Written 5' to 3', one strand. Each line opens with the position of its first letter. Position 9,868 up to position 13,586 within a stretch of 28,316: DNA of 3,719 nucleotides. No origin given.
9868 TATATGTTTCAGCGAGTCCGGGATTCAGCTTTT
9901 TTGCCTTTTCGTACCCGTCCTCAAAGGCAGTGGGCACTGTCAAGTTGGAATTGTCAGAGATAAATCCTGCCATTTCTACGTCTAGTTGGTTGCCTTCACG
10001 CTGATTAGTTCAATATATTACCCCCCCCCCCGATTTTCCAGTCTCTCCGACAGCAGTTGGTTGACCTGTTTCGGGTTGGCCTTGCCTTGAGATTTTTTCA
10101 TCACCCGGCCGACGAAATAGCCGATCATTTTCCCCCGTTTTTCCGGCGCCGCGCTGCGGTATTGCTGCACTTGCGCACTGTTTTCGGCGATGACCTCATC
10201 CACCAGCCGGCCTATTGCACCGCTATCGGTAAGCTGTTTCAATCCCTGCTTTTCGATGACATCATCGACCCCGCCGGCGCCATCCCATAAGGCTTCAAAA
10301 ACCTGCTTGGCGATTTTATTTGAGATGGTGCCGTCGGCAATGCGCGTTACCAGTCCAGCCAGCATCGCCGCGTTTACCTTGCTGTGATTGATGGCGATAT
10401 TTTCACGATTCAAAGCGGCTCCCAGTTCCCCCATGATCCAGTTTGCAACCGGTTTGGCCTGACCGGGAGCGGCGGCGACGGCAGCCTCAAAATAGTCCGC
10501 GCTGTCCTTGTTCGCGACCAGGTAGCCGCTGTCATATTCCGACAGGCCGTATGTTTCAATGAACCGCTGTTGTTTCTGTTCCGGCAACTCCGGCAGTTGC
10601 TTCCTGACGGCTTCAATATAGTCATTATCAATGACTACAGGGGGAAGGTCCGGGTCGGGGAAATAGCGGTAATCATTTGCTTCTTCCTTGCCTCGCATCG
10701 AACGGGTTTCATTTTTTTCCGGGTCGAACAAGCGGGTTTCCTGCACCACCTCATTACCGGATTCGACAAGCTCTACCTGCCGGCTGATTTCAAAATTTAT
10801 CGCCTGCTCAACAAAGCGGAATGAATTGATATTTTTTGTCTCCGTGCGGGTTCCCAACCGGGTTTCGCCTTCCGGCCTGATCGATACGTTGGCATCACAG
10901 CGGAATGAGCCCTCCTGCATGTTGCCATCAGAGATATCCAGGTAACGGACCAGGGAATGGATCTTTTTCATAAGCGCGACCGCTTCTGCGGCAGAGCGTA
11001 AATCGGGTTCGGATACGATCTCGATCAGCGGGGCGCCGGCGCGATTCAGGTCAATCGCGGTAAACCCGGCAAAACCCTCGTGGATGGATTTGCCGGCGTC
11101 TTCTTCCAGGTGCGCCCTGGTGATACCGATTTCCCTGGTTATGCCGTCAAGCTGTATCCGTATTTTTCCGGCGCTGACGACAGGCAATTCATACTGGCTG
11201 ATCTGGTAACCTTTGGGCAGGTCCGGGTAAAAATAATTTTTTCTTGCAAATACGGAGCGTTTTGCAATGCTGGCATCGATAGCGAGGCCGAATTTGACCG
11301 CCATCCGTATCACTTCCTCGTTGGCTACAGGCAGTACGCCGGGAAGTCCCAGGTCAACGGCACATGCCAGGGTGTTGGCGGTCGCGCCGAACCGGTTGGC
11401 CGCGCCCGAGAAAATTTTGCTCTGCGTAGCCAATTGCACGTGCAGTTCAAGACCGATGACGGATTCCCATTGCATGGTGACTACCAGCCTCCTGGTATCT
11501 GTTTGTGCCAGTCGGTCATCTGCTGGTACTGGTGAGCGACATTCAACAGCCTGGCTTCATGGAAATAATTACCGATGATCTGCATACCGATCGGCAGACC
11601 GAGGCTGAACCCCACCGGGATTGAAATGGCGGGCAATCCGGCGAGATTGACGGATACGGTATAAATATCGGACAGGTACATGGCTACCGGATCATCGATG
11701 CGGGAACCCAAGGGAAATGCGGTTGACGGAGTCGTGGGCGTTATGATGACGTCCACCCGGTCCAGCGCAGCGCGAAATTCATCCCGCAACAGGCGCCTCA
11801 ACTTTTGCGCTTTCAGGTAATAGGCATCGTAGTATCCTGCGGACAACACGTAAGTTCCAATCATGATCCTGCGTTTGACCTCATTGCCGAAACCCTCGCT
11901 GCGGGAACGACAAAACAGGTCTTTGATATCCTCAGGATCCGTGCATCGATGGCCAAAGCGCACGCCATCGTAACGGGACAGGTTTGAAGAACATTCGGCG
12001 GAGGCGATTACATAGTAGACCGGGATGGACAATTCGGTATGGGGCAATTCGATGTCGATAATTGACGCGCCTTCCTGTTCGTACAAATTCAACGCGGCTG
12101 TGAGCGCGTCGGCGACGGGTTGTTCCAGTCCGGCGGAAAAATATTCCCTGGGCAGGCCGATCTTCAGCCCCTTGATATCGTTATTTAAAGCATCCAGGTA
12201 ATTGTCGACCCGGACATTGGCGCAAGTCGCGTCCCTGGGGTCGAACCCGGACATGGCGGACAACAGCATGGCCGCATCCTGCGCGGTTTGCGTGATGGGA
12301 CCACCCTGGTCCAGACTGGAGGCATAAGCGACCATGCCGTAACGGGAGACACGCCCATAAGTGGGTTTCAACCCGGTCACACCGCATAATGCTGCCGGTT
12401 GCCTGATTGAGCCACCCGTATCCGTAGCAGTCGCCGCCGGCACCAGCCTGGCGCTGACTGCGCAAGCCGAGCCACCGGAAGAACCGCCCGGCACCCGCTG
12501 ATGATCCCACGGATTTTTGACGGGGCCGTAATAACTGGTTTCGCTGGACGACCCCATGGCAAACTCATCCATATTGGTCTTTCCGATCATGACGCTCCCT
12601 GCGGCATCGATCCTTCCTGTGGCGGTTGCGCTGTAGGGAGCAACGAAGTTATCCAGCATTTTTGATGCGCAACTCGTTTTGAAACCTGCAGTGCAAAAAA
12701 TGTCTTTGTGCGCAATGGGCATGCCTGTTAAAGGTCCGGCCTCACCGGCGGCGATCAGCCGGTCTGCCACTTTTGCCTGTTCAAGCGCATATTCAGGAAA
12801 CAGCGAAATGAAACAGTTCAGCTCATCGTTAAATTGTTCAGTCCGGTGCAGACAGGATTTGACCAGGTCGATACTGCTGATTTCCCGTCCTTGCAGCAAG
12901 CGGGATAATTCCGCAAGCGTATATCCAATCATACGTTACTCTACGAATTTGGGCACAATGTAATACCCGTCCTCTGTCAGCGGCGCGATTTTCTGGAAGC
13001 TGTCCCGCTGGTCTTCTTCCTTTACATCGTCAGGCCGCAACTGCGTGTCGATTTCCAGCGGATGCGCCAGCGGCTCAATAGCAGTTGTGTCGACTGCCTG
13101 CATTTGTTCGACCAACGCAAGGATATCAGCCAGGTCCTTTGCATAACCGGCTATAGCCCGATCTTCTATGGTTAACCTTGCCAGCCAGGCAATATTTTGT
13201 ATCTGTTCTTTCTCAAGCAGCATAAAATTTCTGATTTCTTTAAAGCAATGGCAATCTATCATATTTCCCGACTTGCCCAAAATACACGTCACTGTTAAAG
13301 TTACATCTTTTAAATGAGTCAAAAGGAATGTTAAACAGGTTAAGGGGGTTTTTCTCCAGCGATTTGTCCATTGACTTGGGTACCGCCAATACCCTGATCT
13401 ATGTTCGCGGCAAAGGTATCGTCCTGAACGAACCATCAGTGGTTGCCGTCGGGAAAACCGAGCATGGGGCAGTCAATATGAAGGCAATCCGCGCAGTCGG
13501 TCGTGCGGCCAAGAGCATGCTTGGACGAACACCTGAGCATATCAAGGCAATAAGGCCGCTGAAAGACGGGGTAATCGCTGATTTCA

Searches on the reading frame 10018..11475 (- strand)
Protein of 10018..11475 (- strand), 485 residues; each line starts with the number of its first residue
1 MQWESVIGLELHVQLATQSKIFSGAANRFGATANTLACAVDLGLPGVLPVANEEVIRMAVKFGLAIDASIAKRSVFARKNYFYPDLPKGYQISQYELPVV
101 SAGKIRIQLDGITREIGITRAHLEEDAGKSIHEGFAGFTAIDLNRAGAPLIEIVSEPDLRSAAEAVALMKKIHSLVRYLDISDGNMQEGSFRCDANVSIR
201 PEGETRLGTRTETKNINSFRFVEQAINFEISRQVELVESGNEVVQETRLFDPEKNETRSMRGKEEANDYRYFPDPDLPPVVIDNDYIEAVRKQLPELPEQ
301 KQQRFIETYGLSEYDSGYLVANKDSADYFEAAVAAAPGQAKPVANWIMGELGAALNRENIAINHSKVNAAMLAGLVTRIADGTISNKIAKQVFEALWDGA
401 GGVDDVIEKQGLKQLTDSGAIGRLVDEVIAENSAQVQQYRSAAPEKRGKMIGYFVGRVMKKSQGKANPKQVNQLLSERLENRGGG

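Call 4: search_protein_families(library=pfam, proteins=[window:10018-11475:-])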
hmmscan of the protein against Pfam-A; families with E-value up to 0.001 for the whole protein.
window:10018-11475:- (485 aa): 2 families
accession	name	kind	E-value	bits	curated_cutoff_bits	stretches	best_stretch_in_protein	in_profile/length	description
PF02934.20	GatB_N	-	5.5e-119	396.9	23.4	1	6-288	2-277/277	GatB/GatE catalytic domain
PF02637.23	GatB_Yqey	-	3.4e-48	163.7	27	1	327-479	1-148/148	GatB domain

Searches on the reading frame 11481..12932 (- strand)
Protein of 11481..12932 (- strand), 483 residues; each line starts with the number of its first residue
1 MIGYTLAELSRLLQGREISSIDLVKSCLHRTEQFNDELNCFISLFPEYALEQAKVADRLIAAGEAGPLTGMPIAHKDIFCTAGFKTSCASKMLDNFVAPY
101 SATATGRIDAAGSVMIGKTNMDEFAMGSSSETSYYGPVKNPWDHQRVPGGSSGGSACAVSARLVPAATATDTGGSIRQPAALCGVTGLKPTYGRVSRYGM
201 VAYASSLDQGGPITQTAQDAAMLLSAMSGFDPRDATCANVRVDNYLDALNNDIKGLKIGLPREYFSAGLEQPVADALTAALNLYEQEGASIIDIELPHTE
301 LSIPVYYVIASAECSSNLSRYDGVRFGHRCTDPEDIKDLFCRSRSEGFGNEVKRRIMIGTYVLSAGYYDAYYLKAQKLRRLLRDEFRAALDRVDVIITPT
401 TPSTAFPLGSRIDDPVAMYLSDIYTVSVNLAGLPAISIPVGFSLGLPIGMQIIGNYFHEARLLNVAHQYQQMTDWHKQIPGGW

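Call 4: search_protein_families(library=pfam, proteins=[window:11481-12932:-])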
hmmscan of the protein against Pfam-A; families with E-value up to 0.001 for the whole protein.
window:11481-12932:- (483 aa): 1 family
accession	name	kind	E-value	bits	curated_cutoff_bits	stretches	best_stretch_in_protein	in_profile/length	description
PF01425.27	Amidase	-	3.7e-151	504.6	27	1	22-463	1-445/445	Amidase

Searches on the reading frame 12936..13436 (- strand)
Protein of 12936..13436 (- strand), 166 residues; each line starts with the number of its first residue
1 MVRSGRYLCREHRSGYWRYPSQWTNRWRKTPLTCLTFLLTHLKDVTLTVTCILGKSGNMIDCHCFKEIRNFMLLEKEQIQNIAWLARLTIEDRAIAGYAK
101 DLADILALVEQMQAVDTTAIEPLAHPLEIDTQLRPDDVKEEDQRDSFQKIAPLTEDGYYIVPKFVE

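Call 4: search_protein_families(library=pfam, proteins=[window:12936-13436:-])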
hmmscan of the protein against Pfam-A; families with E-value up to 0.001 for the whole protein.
window:12936-13436:- (166 aa): 1 family
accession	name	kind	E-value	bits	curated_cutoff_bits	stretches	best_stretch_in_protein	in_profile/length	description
PF02686.20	GatC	-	1.1e-17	64.4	23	1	92-161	3-66/66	Glu-tRNAGln amidotransferase C subunit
